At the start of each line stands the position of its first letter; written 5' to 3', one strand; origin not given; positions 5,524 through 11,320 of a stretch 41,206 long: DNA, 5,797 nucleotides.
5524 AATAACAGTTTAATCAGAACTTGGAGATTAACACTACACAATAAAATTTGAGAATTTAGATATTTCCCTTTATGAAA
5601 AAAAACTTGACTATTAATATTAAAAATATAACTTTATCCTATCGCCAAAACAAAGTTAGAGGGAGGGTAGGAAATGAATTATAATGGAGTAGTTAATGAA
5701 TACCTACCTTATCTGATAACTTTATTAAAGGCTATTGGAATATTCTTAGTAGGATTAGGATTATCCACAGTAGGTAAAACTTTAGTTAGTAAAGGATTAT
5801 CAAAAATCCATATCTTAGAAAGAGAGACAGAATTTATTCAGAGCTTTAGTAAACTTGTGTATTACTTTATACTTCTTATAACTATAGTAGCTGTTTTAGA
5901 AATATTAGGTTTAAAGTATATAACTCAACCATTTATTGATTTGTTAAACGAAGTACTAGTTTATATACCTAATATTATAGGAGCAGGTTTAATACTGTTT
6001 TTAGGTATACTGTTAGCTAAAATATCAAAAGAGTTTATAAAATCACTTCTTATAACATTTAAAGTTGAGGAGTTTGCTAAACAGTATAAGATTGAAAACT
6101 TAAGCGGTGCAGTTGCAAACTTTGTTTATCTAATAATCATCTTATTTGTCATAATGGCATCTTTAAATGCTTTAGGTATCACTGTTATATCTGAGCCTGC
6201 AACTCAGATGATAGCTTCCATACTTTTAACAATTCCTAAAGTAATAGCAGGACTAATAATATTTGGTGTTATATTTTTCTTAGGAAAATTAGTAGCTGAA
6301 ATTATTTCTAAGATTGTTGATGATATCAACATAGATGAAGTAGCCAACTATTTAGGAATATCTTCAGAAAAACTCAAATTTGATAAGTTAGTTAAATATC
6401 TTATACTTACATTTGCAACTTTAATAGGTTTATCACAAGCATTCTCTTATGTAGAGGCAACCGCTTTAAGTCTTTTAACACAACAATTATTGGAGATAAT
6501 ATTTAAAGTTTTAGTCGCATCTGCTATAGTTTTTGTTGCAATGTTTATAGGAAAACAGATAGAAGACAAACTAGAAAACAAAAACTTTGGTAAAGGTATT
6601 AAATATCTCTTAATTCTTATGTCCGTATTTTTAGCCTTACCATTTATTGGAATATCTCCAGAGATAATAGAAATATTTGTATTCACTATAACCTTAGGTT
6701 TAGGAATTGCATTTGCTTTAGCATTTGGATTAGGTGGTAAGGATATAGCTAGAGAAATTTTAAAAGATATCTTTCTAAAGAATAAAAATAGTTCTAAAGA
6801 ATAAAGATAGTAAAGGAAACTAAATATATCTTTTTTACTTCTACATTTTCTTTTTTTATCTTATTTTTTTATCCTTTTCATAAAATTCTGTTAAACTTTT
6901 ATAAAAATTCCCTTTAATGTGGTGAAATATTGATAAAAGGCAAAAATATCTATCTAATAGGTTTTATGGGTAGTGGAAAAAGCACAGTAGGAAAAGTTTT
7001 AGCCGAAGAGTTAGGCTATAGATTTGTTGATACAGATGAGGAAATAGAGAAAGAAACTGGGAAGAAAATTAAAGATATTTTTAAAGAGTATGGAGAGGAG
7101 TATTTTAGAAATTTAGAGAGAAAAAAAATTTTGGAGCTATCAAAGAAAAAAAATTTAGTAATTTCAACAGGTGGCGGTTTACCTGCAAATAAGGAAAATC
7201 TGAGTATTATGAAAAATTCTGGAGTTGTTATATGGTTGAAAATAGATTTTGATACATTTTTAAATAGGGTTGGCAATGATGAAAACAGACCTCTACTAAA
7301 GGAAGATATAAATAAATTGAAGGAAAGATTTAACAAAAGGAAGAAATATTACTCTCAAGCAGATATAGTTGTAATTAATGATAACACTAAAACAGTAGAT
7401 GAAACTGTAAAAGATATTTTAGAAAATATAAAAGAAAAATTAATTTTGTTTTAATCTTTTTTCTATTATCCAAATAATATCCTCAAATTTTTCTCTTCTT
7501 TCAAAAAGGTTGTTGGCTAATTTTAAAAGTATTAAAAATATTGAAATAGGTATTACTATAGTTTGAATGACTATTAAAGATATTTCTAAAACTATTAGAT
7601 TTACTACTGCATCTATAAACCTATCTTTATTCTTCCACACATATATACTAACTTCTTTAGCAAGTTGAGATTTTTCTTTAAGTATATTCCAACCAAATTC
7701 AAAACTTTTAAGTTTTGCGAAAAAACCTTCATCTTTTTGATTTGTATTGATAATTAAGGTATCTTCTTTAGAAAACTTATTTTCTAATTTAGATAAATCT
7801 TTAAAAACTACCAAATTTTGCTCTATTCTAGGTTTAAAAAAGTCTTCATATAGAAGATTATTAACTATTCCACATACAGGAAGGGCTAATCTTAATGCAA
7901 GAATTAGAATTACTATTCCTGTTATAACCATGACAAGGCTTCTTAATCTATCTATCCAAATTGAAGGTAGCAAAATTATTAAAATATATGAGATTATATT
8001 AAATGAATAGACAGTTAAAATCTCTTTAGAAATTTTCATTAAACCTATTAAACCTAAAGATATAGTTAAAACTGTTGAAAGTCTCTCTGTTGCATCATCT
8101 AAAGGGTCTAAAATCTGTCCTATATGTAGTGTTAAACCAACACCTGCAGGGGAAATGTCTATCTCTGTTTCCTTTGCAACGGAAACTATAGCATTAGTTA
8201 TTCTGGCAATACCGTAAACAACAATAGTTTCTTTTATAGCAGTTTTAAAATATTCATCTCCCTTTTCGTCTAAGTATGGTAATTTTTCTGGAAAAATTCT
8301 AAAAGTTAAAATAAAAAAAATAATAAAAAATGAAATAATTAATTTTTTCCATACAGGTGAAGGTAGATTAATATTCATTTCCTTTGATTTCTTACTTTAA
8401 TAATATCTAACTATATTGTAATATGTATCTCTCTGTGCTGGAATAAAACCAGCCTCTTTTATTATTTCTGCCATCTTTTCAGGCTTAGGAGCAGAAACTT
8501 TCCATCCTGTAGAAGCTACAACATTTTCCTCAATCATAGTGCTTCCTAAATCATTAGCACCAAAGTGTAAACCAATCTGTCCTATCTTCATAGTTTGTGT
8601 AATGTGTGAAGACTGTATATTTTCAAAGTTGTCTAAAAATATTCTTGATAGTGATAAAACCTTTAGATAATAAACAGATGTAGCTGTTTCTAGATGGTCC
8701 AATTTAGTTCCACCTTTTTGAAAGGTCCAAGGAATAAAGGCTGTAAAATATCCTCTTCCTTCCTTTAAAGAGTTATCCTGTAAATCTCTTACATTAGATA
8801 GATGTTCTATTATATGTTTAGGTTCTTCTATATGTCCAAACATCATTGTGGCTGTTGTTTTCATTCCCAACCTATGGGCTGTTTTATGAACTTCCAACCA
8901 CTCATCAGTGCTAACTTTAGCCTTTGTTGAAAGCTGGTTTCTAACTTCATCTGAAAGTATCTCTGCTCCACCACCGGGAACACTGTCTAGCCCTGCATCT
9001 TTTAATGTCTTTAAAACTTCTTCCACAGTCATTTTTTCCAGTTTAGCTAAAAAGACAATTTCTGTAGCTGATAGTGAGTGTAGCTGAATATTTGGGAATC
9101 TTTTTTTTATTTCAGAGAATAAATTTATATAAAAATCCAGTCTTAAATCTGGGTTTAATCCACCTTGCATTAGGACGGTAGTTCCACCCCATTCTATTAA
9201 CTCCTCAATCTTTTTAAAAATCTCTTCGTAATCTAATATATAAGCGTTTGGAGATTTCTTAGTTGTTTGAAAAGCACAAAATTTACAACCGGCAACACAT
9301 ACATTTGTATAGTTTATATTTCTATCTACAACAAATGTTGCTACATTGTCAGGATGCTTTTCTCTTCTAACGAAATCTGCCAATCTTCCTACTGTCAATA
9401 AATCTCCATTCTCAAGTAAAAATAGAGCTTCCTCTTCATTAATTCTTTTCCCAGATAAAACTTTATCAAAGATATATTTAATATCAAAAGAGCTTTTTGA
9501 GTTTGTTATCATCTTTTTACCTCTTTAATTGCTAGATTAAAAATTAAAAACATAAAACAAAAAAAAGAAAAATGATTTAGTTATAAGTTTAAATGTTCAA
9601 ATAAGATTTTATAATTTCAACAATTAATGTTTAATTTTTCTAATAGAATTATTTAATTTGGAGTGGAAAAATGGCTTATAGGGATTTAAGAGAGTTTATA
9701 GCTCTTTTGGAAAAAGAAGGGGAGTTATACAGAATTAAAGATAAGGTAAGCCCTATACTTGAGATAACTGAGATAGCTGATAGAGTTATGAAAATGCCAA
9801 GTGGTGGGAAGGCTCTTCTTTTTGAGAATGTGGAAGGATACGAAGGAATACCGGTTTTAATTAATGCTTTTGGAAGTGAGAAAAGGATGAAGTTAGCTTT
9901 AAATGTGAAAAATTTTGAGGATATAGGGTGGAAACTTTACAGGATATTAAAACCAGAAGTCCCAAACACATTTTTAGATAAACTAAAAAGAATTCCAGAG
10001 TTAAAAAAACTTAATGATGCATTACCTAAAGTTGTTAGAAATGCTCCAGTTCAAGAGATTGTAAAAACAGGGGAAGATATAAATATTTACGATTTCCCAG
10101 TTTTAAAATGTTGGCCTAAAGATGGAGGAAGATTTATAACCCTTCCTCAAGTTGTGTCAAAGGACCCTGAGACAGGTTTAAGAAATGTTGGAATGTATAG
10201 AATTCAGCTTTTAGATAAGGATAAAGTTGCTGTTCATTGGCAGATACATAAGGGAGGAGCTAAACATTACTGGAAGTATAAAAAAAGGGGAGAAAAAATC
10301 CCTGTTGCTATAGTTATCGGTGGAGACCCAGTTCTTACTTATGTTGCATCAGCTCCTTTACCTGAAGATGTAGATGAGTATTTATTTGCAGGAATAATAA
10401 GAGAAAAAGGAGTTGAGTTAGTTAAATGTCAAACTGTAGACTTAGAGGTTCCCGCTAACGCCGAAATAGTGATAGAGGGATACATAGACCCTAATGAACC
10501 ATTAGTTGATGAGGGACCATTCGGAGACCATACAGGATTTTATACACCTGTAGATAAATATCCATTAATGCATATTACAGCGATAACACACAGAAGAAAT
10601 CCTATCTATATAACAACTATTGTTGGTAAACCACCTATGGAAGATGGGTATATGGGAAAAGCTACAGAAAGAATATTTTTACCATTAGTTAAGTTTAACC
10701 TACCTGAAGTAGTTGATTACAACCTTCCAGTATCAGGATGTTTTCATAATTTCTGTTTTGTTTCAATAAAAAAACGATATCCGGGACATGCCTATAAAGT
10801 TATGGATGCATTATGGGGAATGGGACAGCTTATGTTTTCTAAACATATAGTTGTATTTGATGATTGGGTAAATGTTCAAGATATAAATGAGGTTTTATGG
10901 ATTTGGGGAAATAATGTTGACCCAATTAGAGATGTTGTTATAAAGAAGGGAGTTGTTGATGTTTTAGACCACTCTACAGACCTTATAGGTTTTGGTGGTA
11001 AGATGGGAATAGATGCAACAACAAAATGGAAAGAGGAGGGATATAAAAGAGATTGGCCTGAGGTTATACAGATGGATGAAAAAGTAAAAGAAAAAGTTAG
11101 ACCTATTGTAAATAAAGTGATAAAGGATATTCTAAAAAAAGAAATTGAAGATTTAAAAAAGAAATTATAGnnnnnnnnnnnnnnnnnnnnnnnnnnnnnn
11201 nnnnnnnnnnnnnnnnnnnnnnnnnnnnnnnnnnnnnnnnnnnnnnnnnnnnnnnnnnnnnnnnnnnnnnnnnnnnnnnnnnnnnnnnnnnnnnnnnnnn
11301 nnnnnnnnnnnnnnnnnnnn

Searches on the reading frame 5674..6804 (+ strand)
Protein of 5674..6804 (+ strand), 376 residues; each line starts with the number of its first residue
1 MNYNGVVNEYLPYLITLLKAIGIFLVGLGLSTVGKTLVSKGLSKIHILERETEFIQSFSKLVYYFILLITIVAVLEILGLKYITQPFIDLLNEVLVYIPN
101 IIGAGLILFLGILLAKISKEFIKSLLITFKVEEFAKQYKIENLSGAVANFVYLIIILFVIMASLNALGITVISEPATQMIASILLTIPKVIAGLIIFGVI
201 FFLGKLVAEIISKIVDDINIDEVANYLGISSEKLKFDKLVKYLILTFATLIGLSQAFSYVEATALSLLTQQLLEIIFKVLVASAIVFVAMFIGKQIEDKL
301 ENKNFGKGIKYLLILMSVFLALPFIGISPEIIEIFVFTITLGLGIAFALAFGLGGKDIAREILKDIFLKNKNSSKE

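Call 67: search_protein_families(library=pfam, proteins=[window:5674-6804:+], max_evalue=0.00001)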
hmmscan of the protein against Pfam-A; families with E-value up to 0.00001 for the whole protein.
window:5674-6804:+ (376 aa): 1 family
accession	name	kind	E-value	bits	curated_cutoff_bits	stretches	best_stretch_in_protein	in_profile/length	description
PF05552.17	MS_channel_1st_1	-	5.1e-26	90.8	22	2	85-133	1-49/50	Mechanosensitive ion channel, conserved TM helix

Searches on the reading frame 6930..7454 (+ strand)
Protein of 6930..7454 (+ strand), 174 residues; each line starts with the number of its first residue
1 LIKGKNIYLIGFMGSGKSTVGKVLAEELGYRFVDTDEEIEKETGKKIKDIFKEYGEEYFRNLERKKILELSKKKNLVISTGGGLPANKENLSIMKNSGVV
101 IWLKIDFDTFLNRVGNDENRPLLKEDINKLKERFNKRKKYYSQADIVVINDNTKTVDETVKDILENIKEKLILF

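Call 67: search_protein_families(library=pfam, proteins=[window:6930-7454:+], max_evalue=0.00001)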
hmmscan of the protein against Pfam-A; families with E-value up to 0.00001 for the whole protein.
window:6930-7454:+ (174 aa): 5 families
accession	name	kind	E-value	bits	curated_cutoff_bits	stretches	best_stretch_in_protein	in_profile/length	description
PF01202.28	SKI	-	1.9e-53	181.3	22.1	1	13-167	1-158/159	Shikimate kinase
PF13238.12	AAA_18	-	1.2e-07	32.7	29.4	1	7-119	1-113/128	AAA domain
PF13671.12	AAA_33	-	3.2e-07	31.2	27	1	7-50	2-45/143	AAA domain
PF13189.12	Cytidylate_kin2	-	2.6e-06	28.2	28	0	13-56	8-52/176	Cytidylate kinase-like family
PF01121.26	CoaE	-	3.4e-06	27.3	27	0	9-61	5-59/180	Dephospho-CoA kinase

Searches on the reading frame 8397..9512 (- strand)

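Call 67: search_protein_families(library=pfam, proteins=[window:8397-9512:-], max_evalue=0.00001)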
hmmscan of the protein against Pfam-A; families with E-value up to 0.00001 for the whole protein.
window:8397-9512:- (371 aa): 2 families
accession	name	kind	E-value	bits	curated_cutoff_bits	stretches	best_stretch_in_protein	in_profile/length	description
PF19288.4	CofH_C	-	6.3e-31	107.3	27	1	256-367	4-118/125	CofH/MqnC C-terminal region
PF04055.27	Radical_SAM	-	7.9e-25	88.4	29.5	1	66-238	1-163/166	Radical SAM superfamily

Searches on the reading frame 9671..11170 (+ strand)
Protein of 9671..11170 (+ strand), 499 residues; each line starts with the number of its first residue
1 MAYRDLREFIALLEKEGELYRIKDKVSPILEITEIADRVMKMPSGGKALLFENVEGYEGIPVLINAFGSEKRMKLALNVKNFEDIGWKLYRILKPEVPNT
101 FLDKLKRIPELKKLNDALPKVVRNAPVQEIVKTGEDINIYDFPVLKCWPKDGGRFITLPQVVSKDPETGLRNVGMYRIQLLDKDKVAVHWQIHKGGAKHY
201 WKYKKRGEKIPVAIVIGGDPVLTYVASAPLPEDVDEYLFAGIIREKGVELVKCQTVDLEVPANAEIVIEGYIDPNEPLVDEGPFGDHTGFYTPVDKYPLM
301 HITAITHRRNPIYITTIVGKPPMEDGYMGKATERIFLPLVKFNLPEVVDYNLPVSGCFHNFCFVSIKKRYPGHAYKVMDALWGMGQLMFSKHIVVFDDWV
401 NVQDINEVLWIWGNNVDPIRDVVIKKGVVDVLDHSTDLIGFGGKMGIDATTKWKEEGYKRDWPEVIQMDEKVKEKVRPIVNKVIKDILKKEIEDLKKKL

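Call 67: search_protein_families(library=pfam, proteins=[window:9671-11170:+], max_evalue=0.00001)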
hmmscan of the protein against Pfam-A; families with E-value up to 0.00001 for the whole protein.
window:9671-11170:+ (499 aa): 3 families
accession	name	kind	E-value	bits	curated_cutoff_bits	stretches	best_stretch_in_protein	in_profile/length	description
PF01977.22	UbiD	-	4.1e-90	300.9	23.3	1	122-321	3-206/206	3-octaprenyl-4-hydroxybenzoate carboxy-lyase Rift-related domain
PF20696.2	UbiD_C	-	4.2e-43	146.8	24.2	1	327-449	2-127/127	3-octaprenyl-4-hydroxybenzoate carboxy-lyase C-terminal domain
PF20695.2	UbiD_N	-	3.4e-25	88.4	24.3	1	10-87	1-76/78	3-octaprenyl-4-hydroxybenzoate carboxy-lyase N-terminal domain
